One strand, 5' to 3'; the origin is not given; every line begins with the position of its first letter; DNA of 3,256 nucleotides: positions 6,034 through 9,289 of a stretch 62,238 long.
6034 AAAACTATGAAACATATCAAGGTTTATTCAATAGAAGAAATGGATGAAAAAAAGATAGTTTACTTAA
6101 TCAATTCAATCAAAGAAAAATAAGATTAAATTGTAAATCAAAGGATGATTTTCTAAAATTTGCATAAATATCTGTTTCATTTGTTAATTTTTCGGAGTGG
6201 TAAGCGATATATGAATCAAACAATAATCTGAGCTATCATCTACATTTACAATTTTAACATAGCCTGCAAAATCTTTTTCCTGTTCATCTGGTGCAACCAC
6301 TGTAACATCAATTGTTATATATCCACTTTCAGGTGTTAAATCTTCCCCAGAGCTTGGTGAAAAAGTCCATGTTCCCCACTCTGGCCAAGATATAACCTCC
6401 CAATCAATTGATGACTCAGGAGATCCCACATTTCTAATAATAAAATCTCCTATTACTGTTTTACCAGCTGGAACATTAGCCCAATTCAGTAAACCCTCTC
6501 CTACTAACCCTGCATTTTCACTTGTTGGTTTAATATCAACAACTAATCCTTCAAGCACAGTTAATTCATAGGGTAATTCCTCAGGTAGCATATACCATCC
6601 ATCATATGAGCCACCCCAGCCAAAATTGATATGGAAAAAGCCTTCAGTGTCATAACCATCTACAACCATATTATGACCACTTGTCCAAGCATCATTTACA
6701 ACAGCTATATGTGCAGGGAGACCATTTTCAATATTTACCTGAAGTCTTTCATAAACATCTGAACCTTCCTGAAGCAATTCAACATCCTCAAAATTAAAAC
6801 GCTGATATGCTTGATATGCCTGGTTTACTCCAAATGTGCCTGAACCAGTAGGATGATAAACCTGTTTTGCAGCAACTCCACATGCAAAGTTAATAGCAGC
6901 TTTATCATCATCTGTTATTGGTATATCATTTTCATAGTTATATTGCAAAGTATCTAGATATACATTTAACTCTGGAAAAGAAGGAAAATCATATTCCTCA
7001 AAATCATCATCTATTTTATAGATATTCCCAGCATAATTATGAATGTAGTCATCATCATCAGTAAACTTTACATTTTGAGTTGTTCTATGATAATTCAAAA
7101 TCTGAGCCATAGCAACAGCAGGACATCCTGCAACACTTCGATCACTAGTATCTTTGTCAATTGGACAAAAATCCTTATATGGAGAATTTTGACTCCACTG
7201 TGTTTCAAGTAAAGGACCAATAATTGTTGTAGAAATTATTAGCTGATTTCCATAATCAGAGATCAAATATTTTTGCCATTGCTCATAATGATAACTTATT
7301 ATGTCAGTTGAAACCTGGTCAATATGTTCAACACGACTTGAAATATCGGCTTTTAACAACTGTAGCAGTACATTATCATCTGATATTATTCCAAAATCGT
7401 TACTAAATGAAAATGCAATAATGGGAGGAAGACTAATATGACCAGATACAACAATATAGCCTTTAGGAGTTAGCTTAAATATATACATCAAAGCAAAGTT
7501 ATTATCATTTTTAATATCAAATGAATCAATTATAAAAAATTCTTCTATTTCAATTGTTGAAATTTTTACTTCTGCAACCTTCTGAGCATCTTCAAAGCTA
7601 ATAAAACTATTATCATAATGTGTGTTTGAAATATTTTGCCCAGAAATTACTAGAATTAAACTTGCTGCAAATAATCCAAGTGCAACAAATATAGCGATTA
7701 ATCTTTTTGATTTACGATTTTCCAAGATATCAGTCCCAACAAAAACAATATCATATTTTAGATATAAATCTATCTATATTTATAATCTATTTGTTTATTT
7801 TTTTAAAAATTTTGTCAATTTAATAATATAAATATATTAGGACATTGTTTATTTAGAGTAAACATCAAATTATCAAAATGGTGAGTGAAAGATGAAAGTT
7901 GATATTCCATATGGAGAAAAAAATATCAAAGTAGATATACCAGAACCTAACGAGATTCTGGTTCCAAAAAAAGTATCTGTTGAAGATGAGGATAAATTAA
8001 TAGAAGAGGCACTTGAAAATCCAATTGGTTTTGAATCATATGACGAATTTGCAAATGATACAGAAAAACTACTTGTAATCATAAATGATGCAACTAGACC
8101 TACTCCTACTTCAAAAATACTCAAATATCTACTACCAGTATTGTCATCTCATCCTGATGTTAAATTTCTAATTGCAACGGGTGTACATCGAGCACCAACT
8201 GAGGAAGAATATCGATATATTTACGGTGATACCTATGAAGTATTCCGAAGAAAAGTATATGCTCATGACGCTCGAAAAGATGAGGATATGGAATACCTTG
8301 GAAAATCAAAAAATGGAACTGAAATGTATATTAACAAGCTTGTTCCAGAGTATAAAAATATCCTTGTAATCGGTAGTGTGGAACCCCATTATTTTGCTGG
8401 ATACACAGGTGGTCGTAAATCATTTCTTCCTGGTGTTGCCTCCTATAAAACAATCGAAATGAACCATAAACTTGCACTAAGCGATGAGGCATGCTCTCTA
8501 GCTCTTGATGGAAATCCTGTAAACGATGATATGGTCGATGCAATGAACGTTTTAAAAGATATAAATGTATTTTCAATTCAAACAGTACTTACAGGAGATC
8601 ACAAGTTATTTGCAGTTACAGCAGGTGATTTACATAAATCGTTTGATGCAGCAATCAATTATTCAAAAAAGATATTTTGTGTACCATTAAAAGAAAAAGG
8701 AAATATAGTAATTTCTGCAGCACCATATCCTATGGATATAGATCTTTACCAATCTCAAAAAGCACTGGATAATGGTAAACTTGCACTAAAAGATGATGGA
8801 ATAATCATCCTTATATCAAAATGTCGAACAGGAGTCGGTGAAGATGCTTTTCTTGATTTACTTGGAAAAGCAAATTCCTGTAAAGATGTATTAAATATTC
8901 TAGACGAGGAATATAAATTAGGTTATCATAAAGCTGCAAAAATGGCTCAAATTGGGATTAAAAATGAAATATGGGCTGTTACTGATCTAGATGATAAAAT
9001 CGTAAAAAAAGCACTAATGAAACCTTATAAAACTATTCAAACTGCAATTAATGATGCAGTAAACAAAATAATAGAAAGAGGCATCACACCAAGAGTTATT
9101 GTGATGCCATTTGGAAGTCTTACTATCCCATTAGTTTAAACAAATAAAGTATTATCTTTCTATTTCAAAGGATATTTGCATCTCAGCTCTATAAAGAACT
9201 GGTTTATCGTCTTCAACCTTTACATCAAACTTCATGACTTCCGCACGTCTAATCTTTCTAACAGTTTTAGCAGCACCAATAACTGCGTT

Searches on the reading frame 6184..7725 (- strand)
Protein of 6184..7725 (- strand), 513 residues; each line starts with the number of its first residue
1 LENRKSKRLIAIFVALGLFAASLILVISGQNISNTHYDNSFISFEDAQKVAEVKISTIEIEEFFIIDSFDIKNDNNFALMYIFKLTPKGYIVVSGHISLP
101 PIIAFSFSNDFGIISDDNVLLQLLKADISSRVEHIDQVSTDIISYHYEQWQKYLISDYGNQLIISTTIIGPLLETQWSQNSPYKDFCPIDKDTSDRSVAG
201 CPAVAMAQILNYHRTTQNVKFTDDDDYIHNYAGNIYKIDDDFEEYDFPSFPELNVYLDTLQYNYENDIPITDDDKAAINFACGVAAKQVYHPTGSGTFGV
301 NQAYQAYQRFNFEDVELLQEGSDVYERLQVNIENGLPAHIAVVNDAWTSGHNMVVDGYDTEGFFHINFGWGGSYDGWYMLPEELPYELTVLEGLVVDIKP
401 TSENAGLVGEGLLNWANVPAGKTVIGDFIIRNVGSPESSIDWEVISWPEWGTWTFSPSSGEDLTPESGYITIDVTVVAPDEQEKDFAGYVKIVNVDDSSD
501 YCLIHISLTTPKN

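Call 39: search_protein_families(library=pfam, proteins=[window:6184-7725:-], max_evalue=0.0001)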
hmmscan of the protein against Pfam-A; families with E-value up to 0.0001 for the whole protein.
window:6184-7725:- (513 aa): 2 families
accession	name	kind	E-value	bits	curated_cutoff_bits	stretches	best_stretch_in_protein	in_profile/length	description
PF01640.23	Peptidase_C10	-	1.7e-33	116.9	26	1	177-378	1-194/194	Peptidase C10 family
PF13734.11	Inhibitor_I69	-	5.1e-05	24.1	25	0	73-113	39-80/98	Spi protease inhibitor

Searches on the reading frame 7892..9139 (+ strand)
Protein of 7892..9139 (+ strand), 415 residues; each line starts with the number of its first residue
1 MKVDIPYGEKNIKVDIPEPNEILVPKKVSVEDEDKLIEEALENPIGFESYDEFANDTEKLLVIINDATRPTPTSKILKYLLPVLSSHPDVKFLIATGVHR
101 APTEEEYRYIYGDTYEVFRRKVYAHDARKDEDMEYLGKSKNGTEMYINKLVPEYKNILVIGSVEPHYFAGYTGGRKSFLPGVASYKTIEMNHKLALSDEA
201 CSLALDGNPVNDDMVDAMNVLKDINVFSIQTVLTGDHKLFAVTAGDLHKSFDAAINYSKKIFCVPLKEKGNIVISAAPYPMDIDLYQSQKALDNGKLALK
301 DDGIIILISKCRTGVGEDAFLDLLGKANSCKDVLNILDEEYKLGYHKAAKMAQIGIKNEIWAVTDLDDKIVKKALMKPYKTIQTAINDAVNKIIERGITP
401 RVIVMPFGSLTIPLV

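Call 11: search_protein_families(library=ncbifam, proteins=[window:7892-9139:+], max_evalue=0.00001)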
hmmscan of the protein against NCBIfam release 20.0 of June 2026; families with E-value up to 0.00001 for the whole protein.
window:7892-9139:+ (415 aa): 6 families
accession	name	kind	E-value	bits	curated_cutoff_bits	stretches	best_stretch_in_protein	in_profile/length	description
NF052593.1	NPN_racem_MAR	equivalog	7.7e-115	383.8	500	1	4-414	2-414/415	nickel-dependent malate racemase, LarAH6 family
NF052525.1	NPN_LarAH10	equivalog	4.7e-89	299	540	1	2-414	2-426/426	NPN-dependent 2-hydroxyacid racemase, LarAH10 family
NF052595.1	NPN_LarAH5_MAR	equivalog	2.8e-86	290.1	462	1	4-413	2-413/415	nickel-dependent malate racemase, LarAH5 family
NF033504.2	Ni_dep_LarA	equivalog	3.7e-85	286.2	460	1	2-414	1-421/422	nickel-dependent lactate racemase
NF052592.1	LarAH_14_15_16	equivalog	1.6e-19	69.7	740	1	7-236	16-256/520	NPN-dependent hydroxyacid isomerase, LarAH14/15/16 family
NF052594.1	NPN_18_hexonate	equivalog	3.6e-15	55.6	500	1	50-325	18-309/411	nickel-dependent putative hexonate epimerase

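Call 53: search_solved_structures(query=window:7892-9139:+, max_evalue=1e-10, show_alignments=3)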
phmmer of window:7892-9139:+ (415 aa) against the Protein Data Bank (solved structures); distinct sequences matched with E-value up to 1e-10: 9.
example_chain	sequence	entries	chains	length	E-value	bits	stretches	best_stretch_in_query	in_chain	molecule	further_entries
6d6z_A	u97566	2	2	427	4.3e-63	217.3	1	3-415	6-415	Malate racemase Mar2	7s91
2yjg_A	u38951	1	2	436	1.9e-55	192.1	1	3-390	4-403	LACTATE RACEMASE APOPROTEIN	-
6c1w_A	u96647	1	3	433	3e-47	165.1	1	3-408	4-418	Lactate racemase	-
5huq_A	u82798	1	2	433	3e-47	165.1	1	3-408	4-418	Lactate racemization operon protein LarA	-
8ezf_B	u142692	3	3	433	8e-47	163.7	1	3-408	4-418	Lactate racemase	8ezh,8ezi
9eid_A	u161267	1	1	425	1.1e-37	133.6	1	2-415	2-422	A broad-substrate spectrum lactate racemase A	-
9eia_A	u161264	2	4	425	1.4e-37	133.2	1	3-415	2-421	A broad-substrate spectrum lactate racemase A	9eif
9q3j_A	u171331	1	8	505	2.8e-17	66.4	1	2-196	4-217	DUF2088 domain-containing protein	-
9q2u_A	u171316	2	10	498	6.8e-16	61.8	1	1-193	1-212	Lactate racemase A | LarA-like nickel-pincer nucleotide cofactor-utilizing enzyme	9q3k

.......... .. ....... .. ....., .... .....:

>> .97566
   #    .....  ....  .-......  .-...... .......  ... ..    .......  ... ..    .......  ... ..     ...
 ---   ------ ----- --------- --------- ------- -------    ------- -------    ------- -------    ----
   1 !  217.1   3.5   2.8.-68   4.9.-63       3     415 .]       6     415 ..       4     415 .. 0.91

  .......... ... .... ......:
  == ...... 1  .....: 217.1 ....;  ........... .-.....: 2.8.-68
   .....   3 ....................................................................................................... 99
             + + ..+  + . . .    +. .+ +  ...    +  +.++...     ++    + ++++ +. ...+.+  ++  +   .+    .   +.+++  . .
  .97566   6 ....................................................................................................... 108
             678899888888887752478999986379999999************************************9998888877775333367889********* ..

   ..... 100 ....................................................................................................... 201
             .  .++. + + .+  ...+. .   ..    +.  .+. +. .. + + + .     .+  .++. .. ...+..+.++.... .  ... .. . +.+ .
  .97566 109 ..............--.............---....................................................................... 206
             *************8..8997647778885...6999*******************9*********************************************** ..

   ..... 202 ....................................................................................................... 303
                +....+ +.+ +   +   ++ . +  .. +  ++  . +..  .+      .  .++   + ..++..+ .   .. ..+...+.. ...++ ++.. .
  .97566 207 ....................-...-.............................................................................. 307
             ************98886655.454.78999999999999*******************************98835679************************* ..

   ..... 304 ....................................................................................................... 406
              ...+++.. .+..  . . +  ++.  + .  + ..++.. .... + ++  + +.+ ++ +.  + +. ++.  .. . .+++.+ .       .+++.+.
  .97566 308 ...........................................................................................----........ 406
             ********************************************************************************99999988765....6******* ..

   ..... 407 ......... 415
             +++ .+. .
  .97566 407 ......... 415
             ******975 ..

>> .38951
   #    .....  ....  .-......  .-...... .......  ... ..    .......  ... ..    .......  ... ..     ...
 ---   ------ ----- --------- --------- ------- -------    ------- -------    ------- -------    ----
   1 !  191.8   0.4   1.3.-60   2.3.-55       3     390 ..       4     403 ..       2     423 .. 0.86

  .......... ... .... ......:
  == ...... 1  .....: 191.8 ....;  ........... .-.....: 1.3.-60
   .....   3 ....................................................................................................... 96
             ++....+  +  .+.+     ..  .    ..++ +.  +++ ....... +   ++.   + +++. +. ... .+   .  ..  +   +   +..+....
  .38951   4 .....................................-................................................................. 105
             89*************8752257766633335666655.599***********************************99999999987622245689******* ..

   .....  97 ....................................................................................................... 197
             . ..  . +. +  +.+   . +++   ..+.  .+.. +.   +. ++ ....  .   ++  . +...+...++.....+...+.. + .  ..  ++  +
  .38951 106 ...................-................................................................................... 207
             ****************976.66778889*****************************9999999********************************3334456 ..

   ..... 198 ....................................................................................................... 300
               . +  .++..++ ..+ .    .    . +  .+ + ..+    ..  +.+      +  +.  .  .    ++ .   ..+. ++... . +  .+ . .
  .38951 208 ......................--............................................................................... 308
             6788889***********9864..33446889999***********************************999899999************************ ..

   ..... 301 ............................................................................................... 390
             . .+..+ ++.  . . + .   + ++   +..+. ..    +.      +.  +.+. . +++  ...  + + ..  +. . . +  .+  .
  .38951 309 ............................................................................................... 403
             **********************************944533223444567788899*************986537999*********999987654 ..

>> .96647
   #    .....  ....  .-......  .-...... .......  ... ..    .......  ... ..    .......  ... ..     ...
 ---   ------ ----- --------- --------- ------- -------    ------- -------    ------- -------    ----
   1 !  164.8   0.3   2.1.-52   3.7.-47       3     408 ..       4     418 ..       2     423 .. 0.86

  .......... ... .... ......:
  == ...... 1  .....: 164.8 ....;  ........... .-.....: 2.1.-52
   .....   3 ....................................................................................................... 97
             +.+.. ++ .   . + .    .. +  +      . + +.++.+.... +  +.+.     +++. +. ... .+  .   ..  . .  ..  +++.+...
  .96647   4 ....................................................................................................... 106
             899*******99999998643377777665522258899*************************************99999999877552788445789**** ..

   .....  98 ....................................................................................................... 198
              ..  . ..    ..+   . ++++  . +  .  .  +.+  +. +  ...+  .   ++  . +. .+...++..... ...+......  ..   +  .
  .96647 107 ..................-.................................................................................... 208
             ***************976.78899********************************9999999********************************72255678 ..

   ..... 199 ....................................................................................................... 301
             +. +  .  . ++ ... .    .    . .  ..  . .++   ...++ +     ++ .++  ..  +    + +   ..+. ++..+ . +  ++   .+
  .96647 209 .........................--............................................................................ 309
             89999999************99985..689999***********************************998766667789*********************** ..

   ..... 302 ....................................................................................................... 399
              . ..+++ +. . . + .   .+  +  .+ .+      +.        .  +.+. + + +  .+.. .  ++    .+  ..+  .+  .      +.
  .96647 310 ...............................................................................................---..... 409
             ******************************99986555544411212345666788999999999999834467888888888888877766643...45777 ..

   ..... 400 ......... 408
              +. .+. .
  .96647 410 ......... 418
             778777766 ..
